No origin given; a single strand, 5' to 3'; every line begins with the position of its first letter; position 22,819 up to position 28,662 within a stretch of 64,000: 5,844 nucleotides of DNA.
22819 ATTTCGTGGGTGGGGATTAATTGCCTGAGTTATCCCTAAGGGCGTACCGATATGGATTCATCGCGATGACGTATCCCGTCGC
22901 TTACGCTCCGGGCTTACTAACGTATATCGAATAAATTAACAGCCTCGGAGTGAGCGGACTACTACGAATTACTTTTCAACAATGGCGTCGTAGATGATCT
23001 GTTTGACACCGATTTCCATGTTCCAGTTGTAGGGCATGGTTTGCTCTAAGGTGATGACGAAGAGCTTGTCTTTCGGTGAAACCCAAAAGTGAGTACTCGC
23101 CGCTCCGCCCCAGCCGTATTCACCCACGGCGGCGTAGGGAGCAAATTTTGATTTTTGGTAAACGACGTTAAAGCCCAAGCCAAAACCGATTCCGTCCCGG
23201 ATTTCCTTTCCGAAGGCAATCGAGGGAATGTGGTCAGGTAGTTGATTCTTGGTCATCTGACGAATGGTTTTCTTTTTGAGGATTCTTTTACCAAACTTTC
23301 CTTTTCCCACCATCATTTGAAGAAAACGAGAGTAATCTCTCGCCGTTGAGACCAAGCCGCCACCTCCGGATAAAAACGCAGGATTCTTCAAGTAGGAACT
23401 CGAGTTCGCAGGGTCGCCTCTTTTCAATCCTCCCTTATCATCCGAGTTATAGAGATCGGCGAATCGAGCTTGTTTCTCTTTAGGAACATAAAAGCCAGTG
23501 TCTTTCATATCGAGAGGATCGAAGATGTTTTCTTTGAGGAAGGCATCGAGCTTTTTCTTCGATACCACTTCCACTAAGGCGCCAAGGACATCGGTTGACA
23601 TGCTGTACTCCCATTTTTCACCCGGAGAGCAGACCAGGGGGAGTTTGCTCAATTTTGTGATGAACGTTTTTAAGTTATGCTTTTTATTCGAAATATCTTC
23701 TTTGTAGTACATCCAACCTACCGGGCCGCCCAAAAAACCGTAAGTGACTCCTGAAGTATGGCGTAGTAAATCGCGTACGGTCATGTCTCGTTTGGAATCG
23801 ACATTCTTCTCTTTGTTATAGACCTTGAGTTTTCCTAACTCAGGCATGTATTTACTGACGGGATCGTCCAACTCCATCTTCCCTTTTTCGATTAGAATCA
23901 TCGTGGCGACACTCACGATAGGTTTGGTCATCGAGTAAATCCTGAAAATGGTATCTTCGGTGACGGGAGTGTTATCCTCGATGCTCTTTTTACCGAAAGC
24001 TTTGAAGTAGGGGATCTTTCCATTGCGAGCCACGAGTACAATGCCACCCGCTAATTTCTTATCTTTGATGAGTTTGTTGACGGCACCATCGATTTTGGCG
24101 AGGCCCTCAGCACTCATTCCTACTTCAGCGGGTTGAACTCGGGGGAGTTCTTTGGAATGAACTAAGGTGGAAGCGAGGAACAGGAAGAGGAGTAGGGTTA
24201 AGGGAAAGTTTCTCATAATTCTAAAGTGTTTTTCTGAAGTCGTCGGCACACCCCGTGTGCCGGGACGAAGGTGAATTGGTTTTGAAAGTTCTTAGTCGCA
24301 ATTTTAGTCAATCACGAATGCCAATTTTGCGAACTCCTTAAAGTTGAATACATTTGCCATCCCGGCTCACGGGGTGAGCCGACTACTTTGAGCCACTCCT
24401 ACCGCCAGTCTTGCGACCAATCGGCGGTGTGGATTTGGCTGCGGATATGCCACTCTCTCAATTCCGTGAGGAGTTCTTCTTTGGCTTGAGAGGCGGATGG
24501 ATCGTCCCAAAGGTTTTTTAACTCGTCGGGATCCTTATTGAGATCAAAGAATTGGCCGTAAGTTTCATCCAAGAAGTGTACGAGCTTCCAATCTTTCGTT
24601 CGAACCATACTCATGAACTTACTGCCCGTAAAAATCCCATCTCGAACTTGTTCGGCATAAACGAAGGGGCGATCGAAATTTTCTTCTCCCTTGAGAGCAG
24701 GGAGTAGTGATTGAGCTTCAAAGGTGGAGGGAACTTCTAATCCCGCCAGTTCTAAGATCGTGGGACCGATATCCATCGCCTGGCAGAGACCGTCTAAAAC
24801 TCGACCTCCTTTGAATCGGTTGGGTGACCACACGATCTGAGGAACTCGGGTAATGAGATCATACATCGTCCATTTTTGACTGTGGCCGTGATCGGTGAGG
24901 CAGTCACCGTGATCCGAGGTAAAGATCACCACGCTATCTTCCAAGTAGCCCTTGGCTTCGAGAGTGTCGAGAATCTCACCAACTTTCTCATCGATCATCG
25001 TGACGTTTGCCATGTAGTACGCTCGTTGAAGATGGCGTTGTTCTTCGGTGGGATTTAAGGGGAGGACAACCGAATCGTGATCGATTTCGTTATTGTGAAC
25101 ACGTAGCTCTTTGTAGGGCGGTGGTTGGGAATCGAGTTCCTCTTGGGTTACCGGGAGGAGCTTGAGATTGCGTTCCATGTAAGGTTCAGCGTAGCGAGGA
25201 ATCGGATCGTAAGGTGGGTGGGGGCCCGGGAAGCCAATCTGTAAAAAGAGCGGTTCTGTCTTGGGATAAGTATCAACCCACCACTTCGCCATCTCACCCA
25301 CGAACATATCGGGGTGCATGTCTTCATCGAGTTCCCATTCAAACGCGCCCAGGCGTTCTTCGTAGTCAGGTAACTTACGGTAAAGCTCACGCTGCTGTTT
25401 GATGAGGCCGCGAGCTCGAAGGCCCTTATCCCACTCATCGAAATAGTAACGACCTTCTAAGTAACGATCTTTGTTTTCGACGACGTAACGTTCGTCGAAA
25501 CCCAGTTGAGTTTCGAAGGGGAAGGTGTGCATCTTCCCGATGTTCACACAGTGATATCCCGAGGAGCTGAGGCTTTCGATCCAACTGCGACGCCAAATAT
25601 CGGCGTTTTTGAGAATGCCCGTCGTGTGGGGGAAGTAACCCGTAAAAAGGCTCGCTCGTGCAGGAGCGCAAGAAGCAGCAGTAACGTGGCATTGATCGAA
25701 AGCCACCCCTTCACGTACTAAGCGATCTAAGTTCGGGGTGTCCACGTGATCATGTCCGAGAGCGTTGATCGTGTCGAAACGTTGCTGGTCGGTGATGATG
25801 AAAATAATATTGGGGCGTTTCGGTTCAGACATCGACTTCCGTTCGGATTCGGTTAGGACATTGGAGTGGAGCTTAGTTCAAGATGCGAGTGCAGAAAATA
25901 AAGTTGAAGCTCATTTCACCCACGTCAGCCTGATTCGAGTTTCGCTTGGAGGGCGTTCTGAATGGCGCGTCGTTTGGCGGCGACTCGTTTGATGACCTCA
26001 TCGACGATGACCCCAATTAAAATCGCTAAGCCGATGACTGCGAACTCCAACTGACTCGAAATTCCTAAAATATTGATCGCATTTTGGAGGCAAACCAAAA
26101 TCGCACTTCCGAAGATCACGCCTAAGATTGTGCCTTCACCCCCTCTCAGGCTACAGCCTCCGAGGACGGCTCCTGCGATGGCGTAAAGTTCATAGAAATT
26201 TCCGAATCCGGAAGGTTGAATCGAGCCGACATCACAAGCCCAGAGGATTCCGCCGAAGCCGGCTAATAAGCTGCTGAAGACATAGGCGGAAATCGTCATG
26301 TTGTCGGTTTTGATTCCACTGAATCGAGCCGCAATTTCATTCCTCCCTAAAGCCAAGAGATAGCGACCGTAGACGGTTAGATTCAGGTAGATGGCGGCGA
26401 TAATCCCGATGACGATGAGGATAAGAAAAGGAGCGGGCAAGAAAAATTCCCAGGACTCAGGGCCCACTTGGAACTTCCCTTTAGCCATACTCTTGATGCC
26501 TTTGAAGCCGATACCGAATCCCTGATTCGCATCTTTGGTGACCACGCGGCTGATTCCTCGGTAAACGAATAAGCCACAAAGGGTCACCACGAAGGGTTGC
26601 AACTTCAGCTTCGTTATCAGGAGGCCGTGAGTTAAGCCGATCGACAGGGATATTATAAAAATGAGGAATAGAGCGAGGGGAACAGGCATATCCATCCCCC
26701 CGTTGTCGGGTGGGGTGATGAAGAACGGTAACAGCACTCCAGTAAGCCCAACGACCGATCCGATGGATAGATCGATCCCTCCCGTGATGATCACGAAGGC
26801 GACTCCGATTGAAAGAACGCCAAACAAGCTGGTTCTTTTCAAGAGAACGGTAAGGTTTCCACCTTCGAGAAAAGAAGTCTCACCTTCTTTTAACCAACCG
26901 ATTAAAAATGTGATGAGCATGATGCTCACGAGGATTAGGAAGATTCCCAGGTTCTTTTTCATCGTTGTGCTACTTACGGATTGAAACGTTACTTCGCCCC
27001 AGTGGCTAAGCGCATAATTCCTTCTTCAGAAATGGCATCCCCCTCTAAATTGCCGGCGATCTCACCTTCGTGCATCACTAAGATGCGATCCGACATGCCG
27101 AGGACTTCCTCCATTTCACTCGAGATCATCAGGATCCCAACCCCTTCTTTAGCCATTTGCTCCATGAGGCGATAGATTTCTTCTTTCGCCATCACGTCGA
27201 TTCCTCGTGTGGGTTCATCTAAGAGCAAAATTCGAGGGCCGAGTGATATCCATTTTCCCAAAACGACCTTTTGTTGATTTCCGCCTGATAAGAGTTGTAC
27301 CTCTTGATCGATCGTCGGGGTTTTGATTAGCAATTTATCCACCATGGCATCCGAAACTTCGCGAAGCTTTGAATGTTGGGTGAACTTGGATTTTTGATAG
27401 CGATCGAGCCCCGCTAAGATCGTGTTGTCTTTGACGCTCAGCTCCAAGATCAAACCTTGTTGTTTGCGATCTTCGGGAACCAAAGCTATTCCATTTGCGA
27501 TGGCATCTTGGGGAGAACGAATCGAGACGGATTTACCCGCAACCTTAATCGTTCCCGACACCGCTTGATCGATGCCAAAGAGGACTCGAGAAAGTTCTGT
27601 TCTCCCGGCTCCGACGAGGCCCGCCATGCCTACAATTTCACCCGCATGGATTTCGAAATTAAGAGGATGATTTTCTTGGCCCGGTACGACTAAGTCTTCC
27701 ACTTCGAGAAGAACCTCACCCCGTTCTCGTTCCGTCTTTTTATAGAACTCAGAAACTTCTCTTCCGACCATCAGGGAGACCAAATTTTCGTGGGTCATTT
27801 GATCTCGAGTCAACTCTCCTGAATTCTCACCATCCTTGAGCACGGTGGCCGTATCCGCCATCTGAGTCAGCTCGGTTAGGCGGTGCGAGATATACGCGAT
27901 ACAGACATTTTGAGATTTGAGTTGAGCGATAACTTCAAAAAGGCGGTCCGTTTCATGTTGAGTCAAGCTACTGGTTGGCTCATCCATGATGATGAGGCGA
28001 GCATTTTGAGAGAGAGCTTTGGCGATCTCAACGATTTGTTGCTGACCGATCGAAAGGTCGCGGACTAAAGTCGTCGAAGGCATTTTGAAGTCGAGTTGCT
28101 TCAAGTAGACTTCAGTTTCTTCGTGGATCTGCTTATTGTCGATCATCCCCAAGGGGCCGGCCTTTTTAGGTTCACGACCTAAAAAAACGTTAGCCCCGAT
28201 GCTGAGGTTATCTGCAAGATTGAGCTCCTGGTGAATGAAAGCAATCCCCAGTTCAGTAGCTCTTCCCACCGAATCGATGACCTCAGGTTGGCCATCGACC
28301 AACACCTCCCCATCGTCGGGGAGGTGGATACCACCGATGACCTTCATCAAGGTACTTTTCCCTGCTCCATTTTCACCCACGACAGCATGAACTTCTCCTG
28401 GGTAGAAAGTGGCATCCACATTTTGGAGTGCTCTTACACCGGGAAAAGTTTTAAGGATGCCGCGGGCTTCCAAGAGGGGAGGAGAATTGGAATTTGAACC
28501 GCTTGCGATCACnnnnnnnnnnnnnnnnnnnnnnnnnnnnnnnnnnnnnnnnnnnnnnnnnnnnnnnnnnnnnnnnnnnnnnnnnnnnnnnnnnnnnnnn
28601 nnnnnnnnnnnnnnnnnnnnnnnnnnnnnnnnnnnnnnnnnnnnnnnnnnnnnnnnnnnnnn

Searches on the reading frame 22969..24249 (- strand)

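Call 38: search_protein_families(library=pfam, proteins=[window:22969-24249:-], max_evalue=0.001)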
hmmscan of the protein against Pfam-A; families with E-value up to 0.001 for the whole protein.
window:22969-24249:- (426 aa): 1 family
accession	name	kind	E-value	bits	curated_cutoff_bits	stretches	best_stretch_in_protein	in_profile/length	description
PF00144.29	Beta-lactamase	-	1.3e-71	242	27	1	54-409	2-315/329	Beta-lactamase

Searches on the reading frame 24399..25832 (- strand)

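Call 38: search_protein_families(library=pfam, proteins=[window:24399-25832:-], max_evalue=0.001)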
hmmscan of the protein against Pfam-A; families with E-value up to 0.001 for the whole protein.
window:24399-25832:- (477 aa): 4 families
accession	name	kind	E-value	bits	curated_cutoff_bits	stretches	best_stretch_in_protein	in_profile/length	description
PF00884.28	Sulfatase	-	1.3e-44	153.2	25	1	7-364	1-300/301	Sulfatase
PF16347.10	SGSH_C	-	6.2e-24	85.3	29.3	1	314-460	2-150/154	N-sulphoglucosamine sulphohydrolase, C-terminal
PF01663.27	Phosphodiest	-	3.1e-12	47.2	23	1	10-77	2-66/342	Type I phosphodiesterase / nucleotide pyrophosphatase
PF02995.22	DUF229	-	4.1e-05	22.9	25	1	274-310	307-343/496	Protein of unknown function (DUF229)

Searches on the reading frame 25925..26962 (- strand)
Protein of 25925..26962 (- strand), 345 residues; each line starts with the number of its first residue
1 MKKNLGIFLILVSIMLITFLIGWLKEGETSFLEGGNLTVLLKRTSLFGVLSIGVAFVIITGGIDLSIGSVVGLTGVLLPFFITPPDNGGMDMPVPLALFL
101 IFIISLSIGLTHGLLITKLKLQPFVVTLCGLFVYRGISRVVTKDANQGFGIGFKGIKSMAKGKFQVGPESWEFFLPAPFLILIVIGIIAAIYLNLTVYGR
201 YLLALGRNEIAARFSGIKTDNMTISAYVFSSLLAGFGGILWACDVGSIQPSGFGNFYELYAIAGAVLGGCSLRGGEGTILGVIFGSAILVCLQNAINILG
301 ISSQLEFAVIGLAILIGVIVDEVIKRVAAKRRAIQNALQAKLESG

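Call 38: search_protein_families(library=pfam, proteins=[window:25925-26962:-], max_evalue=0.001)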
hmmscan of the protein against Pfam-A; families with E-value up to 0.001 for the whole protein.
window:25925-26962:- (345 aa): 1 family
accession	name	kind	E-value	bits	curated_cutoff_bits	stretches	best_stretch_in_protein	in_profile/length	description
PF02653.21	BPD_transp_2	-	9.7e-37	127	26.8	1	40-316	5-267/269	Branched-chain amino acid transport system / permease component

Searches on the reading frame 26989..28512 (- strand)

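Call 38: search_protein_families(library=pfam, proteins=[window:26989-28512:-], max_evalue=0.001)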
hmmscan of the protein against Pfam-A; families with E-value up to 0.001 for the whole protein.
window:26989-28512:- (507 aa): 4 families
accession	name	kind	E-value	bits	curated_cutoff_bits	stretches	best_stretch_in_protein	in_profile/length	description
PF00005.33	ABC_tran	-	9.2e-51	172.5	25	2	29-181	1-137/137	ABC transporter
PF13304.12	AAA_21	-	5.8e-12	46.7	27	0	41-78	1-44/304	AAA domain, putative AbiEii toxin, Type IV TA system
PF09818.15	ABC_ATPase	-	4.8e-06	26.2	23.2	0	413-482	163-248/283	P-loop domain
PF02463.25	SMC_N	-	0.00011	22.1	40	1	33-220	19-207/220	RecF/RecN/SMC N terminal domain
